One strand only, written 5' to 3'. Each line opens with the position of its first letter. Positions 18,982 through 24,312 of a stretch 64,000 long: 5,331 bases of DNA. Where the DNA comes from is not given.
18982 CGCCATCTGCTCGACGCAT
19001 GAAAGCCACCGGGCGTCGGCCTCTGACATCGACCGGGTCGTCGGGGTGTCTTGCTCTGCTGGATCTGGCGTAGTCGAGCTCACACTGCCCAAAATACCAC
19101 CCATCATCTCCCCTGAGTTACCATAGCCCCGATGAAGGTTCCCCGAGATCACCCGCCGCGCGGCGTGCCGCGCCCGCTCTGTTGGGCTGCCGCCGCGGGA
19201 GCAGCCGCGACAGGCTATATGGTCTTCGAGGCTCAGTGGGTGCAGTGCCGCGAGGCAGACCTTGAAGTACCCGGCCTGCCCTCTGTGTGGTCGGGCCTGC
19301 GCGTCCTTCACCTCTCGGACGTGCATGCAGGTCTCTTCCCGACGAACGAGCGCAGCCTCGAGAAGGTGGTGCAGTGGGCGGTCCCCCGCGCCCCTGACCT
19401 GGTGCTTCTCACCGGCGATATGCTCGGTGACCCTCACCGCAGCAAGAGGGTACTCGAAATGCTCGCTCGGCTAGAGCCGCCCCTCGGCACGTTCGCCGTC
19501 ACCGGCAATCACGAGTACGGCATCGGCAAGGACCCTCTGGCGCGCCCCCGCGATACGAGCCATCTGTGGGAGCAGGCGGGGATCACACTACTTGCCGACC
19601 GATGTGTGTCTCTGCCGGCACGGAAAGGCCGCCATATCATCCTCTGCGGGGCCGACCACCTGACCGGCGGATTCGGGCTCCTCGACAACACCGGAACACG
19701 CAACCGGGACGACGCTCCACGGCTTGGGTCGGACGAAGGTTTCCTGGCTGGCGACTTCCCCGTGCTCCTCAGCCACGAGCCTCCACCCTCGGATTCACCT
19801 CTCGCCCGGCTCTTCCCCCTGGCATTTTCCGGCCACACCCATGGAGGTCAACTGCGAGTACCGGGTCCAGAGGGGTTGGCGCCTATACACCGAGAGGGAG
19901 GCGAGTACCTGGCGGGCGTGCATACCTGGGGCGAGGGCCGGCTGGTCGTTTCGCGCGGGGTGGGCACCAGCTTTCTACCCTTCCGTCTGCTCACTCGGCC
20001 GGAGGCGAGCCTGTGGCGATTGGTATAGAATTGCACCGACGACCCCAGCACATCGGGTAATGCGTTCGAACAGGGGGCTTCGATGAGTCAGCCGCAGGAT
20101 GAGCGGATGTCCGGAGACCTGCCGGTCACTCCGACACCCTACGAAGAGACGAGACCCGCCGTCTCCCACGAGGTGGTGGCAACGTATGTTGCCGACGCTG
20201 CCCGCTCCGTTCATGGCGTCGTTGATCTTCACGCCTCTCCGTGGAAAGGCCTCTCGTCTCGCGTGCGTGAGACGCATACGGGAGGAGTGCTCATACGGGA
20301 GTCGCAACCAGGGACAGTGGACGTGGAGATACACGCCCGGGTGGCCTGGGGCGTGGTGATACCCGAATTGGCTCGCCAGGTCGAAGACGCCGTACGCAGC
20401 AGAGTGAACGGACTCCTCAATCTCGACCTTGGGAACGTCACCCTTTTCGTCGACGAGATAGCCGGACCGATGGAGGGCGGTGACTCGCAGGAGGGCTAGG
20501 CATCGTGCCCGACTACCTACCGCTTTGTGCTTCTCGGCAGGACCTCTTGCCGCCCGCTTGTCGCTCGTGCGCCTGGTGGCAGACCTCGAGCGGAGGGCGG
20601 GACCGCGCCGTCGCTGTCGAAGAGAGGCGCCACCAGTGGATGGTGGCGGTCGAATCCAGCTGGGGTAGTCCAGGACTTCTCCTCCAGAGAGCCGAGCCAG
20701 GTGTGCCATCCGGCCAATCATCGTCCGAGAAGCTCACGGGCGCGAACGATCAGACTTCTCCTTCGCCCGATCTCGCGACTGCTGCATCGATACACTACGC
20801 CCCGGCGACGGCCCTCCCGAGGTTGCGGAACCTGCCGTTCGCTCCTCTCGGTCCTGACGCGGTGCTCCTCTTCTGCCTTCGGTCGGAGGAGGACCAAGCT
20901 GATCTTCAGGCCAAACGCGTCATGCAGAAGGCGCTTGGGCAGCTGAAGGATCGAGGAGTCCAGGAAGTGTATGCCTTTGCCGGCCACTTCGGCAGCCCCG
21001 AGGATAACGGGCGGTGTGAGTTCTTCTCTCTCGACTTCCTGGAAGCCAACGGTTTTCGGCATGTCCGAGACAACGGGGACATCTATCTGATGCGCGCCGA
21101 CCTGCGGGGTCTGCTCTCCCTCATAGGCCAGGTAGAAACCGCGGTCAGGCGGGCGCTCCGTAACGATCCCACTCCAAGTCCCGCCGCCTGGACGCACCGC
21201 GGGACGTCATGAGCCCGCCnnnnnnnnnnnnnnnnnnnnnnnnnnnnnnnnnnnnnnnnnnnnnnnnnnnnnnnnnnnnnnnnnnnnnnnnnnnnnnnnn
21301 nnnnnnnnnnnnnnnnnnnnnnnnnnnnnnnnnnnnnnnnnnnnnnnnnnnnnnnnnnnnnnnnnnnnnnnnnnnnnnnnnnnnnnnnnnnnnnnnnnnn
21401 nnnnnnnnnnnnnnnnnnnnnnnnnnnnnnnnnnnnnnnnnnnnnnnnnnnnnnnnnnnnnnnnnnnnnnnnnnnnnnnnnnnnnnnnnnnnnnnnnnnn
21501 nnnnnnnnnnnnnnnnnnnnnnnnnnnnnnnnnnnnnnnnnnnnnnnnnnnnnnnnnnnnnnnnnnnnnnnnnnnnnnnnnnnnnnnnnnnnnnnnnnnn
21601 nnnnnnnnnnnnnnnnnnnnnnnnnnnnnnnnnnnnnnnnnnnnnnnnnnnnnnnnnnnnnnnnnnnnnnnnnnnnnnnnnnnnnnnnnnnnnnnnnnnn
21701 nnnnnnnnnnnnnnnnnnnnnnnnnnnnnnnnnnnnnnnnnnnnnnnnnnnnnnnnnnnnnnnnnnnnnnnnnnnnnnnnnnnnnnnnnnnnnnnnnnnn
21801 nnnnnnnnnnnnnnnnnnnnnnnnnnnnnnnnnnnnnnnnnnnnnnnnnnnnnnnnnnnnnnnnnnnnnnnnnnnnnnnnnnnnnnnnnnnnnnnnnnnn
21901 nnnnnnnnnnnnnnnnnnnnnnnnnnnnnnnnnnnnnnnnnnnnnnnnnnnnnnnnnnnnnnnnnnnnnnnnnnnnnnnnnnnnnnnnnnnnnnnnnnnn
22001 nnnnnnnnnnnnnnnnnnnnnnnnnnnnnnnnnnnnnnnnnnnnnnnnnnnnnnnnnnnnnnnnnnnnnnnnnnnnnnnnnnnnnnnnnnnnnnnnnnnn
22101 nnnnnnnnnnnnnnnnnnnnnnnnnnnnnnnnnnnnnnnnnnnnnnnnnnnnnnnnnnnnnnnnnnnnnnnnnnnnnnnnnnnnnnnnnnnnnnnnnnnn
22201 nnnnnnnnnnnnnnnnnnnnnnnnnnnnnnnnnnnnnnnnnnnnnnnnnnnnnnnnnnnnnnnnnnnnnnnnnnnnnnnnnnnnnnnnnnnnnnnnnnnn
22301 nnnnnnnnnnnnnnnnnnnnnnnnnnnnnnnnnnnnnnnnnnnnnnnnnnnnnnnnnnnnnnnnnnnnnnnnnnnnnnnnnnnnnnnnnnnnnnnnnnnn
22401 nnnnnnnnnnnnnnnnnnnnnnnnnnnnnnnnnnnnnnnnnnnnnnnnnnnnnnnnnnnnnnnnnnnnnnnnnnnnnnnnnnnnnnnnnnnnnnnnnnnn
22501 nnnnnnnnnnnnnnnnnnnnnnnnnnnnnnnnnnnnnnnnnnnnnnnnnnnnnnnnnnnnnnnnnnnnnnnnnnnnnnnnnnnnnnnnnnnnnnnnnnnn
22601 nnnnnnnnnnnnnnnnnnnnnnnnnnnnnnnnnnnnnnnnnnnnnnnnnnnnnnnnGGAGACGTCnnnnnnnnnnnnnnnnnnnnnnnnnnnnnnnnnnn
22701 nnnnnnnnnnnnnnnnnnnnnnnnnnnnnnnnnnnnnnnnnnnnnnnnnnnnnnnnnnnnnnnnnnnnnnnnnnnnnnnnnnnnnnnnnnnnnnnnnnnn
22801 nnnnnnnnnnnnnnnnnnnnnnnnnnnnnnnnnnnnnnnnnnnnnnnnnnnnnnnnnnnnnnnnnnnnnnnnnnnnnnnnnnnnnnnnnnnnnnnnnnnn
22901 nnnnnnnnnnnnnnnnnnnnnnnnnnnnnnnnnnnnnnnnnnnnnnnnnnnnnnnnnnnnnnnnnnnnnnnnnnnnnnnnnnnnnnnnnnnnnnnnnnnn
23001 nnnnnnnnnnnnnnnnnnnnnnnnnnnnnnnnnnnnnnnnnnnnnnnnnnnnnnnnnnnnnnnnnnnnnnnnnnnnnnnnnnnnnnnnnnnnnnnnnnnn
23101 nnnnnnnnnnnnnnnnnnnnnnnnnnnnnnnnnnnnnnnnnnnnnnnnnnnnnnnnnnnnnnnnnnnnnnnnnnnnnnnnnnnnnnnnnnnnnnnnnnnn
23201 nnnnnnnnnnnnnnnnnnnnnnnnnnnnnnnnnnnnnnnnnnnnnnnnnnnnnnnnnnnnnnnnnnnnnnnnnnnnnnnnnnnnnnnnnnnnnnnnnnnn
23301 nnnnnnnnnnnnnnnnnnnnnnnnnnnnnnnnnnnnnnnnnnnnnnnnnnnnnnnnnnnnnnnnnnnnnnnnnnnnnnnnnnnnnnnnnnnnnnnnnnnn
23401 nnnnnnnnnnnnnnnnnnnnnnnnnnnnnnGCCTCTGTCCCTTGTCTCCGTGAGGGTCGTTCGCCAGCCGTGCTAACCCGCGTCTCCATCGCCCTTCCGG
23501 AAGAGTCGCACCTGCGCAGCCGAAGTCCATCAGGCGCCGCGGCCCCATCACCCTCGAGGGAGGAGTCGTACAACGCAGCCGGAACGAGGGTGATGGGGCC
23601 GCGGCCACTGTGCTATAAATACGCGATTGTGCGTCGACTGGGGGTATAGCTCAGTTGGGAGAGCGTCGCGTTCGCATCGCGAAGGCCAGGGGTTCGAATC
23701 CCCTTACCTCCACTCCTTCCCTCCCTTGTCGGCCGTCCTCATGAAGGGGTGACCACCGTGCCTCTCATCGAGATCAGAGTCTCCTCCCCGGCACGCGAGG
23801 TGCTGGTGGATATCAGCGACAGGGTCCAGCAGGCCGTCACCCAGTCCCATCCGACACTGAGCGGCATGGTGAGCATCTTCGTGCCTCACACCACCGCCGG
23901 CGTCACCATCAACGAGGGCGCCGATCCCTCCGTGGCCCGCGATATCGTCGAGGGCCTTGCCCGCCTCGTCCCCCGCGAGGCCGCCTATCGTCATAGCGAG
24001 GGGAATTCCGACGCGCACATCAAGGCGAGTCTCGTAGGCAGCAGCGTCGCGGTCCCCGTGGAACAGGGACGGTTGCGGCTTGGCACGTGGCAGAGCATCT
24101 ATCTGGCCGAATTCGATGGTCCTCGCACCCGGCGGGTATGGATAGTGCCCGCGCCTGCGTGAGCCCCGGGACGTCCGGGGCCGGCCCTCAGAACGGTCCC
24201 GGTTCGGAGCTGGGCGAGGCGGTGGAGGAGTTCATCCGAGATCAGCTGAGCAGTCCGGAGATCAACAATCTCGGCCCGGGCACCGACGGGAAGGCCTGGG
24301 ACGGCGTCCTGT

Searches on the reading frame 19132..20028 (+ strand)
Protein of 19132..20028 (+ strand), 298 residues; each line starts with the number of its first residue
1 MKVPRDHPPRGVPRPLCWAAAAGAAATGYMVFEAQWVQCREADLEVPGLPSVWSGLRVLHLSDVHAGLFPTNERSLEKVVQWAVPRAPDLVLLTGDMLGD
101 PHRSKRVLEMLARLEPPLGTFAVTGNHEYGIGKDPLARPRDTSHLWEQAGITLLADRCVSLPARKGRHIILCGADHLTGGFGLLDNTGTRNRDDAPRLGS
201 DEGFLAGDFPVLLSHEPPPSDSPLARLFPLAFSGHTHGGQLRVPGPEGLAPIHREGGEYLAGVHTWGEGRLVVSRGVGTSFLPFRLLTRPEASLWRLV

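Call 53: search_protein_families(library=pfam, max_evalue=0.000001, proteins=[window:19132-20028:+])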
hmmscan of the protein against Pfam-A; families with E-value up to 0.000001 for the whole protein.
window:19132-20028:+ (298 aa): 1 family
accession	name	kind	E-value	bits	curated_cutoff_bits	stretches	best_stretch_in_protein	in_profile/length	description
PF00149.33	Metallophos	-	5e-15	56.9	21.5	1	56-238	1-190/191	Calcineurin-like phosphoesterase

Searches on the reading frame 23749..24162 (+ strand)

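Call 53: search_protein_families(library=pfam, max_evalue=0.000001, proteins=[window:23749-24162:+])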
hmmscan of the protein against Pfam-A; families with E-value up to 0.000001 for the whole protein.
window:23749-24162:+ (137 aa): 1 family
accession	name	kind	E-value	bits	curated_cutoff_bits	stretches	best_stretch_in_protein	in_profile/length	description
PF01894.22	UPF0047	-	3.7e-42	143.6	27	1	21-132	1-115/117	Uncharacterised protein family UPF0047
